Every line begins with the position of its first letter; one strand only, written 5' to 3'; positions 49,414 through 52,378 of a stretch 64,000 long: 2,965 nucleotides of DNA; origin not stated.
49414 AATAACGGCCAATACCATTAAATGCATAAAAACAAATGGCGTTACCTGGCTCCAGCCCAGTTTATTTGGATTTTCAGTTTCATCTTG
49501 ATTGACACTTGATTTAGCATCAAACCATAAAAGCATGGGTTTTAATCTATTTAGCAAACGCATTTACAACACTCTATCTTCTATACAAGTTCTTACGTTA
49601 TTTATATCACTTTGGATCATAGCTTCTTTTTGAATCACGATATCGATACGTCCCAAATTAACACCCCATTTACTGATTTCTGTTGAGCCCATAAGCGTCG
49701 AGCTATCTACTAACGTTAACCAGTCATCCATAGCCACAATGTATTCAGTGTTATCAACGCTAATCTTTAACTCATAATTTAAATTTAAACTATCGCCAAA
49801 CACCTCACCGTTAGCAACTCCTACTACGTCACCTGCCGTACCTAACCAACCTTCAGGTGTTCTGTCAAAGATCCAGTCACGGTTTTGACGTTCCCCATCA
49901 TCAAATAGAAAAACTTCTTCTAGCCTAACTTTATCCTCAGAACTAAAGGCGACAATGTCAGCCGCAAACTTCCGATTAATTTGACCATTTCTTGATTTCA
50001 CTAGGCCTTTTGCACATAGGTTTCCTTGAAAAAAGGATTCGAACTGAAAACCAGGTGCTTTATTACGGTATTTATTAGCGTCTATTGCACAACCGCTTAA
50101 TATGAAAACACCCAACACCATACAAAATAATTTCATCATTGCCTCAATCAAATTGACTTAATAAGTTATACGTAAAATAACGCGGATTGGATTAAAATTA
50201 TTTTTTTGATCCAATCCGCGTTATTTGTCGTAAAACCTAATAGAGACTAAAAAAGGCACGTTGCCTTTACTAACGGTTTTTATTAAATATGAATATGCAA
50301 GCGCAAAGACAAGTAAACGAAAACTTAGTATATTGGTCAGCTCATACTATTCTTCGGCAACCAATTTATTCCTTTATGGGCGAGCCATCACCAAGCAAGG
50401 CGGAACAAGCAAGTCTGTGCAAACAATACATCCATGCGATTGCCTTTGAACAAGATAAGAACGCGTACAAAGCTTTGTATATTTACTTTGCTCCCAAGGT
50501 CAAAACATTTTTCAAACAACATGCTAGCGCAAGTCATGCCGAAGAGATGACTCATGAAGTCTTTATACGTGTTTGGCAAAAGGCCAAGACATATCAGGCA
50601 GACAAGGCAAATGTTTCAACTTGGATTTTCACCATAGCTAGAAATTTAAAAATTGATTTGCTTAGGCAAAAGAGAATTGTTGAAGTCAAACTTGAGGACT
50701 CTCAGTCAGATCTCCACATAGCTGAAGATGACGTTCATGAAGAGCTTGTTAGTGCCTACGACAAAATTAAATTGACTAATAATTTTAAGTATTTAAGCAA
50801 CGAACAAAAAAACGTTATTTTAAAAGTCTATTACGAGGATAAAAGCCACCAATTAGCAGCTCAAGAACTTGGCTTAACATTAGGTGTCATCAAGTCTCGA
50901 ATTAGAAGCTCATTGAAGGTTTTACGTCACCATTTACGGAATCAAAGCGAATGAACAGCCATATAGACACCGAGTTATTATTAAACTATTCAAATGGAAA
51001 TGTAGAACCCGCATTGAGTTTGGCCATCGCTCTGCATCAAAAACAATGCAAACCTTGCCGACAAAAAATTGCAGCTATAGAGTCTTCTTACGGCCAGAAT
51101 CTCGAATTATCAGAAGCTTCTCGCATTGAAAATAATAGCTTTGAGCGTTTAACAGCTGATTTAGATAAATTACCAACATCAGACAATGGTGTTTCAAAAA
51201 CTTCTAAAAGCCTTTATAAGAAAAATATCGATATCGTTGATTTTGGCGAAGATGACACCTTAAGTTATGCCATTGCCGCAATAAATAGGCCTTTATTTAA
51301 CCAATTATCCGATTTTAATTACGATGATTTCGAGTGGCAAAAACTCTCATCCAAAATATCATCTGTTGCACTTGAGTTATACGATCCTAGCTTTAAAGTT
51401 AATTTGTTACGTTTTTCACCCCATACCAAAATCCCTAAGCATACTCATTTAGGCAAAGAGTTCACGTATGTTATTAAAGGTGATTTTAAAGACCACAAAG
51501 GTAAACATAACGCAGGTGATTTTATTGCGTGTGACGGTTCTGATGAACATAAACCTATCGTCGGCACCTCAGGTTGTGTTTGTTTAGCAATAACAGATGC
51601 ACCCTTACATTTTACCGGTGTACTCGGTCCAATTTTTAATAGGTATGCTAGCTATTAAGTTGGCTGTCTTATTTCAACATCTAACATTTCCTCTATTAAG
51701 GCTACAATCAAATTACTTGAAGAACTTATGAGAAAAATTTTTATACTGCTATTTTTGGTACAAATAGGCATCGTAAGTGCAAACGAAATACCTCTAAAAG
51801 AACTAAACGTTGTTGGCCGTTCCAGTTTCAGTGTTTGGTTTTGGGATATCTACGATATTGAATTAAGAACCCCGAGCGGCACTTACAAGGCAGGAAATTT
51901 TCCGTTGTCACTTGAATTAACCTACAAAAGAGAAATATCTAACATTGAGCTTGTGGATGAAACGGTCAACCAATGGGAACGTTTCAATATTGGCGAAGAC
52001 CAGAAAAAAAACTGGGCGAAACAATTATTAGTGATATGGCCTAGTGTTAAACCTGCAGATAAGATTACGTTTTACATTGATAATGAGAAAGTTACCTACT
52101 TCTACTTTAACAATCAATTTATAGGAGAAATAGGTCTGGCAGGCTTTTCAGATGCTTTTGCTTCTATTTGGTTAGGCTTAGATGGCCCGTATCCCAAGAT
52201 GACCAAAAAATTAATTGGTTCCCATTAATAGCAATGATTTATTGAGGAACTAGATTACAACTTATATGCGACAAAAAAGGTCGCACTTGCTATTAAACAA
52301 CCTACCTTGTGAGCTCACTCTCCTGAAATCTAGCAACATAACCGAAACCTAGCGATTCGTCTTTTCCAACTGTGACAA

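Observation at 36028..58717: Tn7-like transposon apparently carrying a complete light/singlet-oxygen stress regulon as cargo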

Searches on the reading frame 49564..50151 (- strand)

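Call 18: search_protein_families(library=pfam, proteins=[window:49564-50151:-])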
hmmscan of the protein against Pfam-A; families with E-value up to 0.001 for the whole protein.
window:49564-50151:- (195 aa): 1 family
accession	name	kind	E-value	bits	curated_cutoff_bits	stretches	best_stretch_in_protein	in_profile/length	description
PF12915.13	DUF3833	-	1.9e-50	171.1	25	1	16-175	2-163/163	Protein of unknown function (DUF3833)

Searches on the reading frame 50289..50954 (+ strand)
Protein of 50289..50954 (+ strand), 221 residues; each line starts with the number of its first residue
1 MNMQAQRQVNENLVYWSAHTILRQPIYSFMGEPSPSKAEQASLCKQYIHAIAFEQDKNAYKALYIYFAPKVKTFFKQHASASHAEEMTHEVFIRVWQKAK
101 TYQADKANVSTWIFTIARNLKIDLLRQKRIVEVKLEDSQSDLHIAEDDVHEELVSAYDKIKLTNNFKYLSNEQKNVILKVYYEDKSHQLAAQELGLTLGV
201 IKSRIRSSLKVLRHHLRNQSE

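Call 18: search_protein_families(library=pfam, proteins=[window:50289-50954:+])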
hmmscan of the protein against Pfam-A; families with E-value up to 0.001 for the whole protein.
window:50289-50954:+ (221 aa): 3 families
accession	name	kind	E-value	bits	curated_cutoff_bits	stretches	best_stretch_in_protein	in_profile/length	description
PF04542.20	Sigma70_r2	-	7.9e-14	51.7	24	1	67-129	5-69/71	Sigma-70 region 2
PF04545.22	Sigma70_r4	-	7.6e-08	32.2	24.1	1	169-214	5-50/50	Sigma-70, region 4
PF08281.18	Sigma70_r4_2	-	2.6e-05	24.2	25.7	1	169-210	11-52/54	Sigma-70, region 4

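Call 72: search_protein_families(library=ncbifam, proteins=[window:50289-50954:+], max_evalue=0.00001)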
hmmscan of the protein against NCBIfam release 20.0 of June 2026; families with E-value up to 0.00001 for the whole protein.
window:50289-50954:+ (221 aa): 65 families (the best 25 are shown)
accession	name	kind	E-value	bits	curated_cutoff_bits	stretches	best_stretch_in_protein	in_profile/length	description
NF008890.0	PRK11924.1-3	equivalog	2.1e-35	122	284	1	37-218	18-203/205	RNA polymerase sigma factor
NF009178.0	PRK12526.1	equivalog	8.1e-32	110.5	301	1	39-219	25-209/211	RNA polymerase sigma factor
NF009183.0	PRK12531.1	equivalog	2.6e-29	102.4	353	1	46-218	16-191/194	RNA polymerase sigma factor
NF007228.0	PRK09646.1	subfamily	8.2e-26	90.8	226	1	44-217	17-191/194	ECF RNA polymerase sigma factor SigK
NF007227.0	PRK09645.1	subfamily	1.2e-25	90.4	202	1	55-219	10-173/177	sigma-70 family RNA polymerase sigma factor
NF010500.0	PRK13919.1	subfamily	7.5e-25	88.2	226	1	42-218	7-185/186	putative RNA polymerase sigma E protein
NF009189.0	PRK12537.1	equivalog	1.1e-22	80.4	261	1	54-214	19-179/182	RNA polymerase sigma factor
NF009167.0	PRK12514.1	equivalog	1.5e-21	77.1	265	1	48-216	11-178/180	RNA polymerase sigma factor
NF004113.0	PRK05602.1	equivalog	8.6e-20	71.2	208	1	81-219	69-204/211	RNA polymerase sigma factor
TIGR02937.1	sigma70-ECF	superfamily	1.3e-19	70.5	42.9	1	60-216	3-165/165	sigma-70 family RNA polymerase sigma factor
NF008895.0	PRK11924.3-2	equivalog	9.3e-19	67.8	259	1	82-215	5-137/140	RNA polymerase sigma factor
TIGR02985.1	Sig70_bacteroi1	subfamily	1.2e-18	67.9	126.4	1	58-216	1-162/162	RNA polymerase sigma-70 factor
NF009172.0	PRK12519.1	subfamily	1.8e-18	66.8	222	1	76-220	48-193/194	RNA polymerase sigma factor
NF009168.0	PRK12515.1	subfamily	5.5e-18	65.1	236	1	40-218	5-181/189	RNA polymerase sigma factor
NF009166.1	PRK12513.1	equivalog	1.3e-17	64.2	206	1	55-218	19-188/193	RNA polymerase sigma factor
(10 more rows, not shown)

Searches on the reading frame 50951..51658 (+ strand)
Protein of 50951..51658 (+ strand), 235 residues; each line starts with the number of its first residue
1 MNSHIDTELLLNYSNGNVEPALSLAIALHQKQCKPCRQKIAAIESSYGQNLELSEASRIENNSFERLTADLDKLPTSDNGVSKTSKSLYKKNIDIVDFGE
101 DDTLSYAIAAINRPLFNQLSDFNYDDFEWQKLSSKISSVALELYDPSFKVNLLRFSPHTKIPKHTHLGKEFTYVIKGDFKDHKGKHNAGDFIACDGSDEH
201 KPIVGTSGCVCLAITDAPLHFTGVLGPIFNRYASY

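Call 18: search_protein_families(library=pfam, proteins=[window:50951-51658:+])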
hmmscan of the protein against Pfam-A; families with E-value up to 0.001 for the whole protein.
window:50951-51658:+ (235 aa): 2 families
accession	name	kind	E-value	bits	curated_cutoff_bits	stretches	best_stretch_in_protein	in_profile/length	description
PF12973.13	Cupin_7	-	4.2e-12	46.3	27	1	124-213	8-99/105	ChrR Cupin-like domain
PF07883.17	Cupin_2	-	0.00027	21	27.2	1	152-204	2-58/70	Cupin domain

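Call 72: search_protein_families(library=ncbifam, proteins=[window:50951-51658:+], max_evalue=0.00001)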
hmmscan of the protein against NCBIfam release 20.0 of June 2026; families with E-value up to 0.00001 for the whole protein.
window:50951-51658:+ (235 aa): 2 families
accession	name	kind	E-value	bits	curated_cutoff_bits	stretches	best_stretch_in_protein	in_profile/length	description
TIGR02451.1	anti_sig_ChrR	subfamily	1.1e-43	149.5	124.5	2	118-232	97-213/216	ChrR family anti-sigma-E factor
NF051881.1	StressantisigmaChrR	equivalog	5.4e-20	71.9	300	1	115-230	89-204/209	cadmium/peroxide/UV radiation responsive anti-sigma factor ChrR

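Call 77: find_related_loci(query=window:50951-51658:+, collection=genome_contigs, flank=10000)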
Query window:50951-51658:+ (235 aa) in genome_contigs; peptide patterns used: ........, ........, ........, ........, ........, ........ (x = any residue, [..] = any of these).
83 stretches matched a pattern; 1 encode a relative of the query (tblastn E <= 1e-3); 1 distinct loci.
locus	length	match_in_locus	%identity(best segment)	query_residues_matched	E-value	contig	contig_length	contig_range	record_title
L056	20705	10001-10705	97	1-235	3e-157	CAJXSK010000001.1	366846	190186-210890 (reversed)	MAG TPA_asm: uncultured Piscirickettsiaceae bacterium isolate SRR3933254_bin.16_MetaBAT_v2.12.1_MAG genome assembly, con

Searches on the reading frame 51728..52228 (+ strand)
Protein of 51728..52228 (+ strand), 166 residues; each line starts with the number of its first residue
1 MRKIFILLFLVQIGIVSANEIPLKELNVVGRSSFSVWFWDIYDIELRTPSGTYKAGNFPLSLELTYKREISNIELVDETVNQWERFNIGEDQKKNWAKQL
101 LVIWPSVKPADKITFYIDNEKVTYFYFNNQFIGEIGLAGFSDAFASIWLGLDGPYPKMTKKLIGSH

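Call 18: search_protein_families(library=pfam, proteins=[window:51728-52228:+])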
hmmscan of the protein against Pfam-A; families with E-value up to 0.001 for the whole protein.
window:51728-52228:+ (166 aa): 1 family
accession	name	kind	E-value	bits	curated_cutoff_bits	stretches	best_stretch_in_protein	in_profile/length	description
PF16036.10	Chalcone_3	-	3.4e-05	24.4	27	1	60-152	60-153/165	Chalcone isomerase-like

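Call 49: find_homologous_proteins(query=window:51728-52228:+, max_evalue=1e-10)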
Query window:51728-52228:+ (166 aa): 12 proteins with E <= 1e-10 among 62 candidates.
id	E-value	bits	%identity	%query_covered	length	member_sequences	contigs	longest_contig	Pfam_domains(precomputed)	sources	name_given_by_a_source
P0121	2.8e-101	354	99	95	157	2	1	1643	-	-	-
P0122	7.7e-85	301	81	96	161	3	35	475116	PF16036.11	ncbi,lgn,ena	-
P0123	1.3e-82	293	78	99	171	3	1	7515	PF16036.11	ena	-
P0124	3.8e-75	269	75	99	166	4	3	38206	PF16036.11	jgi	jgi:hypothetical protein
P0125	2.6e-72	260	71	99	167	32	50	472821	PF16036.11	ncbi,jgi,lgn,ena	ncbi:MAG: chalcone isomerase family protein [Cycloclasticus sp.]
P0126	1.0e-66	242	70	90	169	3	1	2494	PF16036.11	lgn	-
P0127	2.6e-66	240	70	90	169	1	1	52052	PF16036.11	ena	-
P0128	6.3e-57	210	62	78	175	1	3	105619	PF16036.11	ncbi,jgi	jgi:hypothetical protein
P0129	1.0e-46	177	65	78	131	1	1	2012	-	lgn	-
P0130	3.1e-44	169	80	57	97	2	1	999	-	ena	-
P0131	2.0e-41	159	47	90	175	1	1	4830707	PF16036.11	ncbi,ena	-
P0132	6.4e-34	135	69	57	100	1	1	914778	-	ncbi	-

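Call 50: find_encoding_contigs(protein=P0122, flank=10000, max_places=5)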
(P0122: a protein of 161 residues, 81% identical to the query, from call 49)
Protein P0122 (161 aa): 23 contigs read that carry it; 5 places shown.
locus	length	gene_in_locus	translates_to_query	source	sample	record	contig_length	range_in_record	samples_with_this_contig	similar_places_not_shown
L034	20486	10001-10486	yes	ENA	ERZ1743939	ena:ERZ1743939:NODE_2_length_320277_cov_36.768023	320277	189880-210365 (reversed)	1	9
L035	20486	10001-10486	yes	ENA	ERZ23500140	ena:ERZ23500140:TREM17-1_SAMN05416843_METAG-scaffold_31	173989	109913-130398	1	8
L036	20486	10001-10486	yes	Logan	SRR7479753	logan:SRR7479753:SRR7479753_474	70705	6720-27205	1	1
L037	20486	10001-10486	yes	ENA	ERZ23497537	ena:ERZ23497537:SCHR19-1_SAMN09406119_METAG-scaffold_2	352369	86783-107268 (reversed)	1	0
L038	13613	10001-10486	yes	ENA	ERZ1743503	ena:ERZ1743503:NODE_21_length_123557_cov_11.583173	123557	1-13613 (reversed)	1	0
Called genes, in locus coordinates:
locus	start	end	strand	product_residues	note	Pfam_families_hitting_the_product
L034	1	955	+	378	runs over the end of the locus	PF00724:Oxidored_FMN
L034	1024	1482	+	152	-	PF06146:PsiE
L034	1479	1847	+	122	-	PF01903:CbiX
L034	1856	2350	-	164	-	PF11086:DUF2878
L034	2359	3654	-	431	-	PF02353:CMAS, PF13489:Methyltransf_23 (faint), PF08241:Methyltransf_11, PF08242:Methyltransf_12 (weak), PF13649:Methyltransf_25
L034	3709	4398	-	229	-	PF07103:DUF1365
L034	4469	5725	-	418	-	PF01266:DAO (weak), PF01593:Amino_oxidase, PF13450:NAD_binding_8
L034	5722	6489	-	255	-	PF00106:adh_short, PF23441:SDR (weak), PF08659:KR, PF13460:NAD_binding_10 (weak), PF13561:adh_short_C2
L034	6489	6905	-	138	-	PF10184:DUF2358 (weak), PF12680:SnoaL_2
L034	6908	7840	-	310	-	PF00487:FA_desaturase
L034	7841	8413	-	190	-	PF12915:DUF3833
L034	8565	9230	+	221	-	PF04542:Sigma70_r2, PF04545:Sigma70_r4 (weak)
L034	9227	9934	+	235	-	PF12973:Cupin_7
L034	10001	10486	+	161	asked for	PF16036:Chalcone_3 (weak)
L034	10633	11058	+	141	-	PF11215:DUF3010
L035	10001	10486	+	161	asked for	PF16036:Chalcone_3 (weak)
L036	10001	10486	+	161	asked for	PF16036:Chalcone_3 (weak)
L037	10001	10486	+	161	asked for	PF16036:Chalcone_3 (weak)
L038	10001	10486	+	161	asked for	PF16036:Chalcone_3 (weak)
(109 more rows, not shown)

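Call 51: find_encoding_contigs(protein=P0124, flank=10000, max_places=3)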
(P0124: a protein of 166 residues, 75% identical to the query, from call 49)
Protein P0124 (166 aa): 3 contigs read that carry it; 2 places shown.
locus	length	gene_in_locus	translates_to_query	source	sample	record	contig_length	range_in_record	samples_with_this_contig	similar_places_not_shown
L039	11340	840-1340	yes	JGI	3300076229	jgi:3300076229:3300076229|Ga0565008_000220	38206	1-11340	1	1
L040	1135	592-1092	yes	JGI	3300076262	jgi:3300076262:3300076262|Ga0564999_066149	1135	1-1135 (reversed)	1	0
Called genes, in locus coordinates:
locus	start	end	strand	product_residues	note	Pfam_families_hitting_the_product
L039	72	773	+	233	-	PF12973:Cupin_7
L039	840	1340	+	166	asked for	PF16036:Chalcone_3 (weak)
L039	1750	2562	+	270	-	PF04254:DUF432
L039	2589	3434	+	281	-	PF21088:MS_channel_1st (weak), PF00924:MS_channel_2nd, PF21082:MS_channel_3rd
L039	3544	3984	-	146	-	PF06146:PsiE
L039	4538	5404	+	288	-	PF05552:MS_channel_1st_1, PF00924:MS_channel_2nd, PF21082:MS_channel_3rd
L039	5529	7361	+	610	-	PF00999:Na_H_Exchanger, PF02254:TrkA_N (weak)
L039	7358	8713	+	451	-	PF10011:DUF2254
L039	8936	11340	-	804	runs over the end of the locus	PF06934:CTI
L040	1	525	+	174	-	?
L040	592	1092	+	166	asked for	PF16036:Chalcone_3 (weak)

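Call 53: find_encoding_contigs(protein=P0123, flank=10000, max_places=3)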
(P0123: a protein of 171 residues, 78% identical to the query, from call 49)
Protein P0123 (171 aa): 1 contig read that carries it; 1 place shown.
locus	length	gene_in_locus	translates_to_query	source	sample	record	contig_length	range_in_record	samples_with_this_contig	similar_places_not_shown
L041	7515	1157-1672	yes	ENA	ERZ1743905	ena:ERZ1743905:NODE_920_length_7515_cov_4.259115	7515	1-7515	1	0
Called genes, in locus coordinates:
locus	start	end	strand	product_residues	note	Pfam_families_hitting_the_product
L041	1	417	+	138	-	?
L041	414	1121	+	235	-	PF12973:Cupin_7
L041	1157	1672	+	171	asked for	PF16036:Chalcone_3 (weak)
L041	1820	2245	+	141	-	PF11215:DUF3010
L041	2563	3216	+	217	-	PF01066:CDP-OH_P_transf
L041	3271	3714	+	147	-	PF01467:CTP_transf_like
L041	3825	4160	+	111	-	PF00085:Thioredoxin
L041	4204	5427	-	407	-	PF13520:AA_permease_2, PF00324:AA_permease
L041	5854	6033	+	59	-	-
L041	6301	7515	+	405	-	?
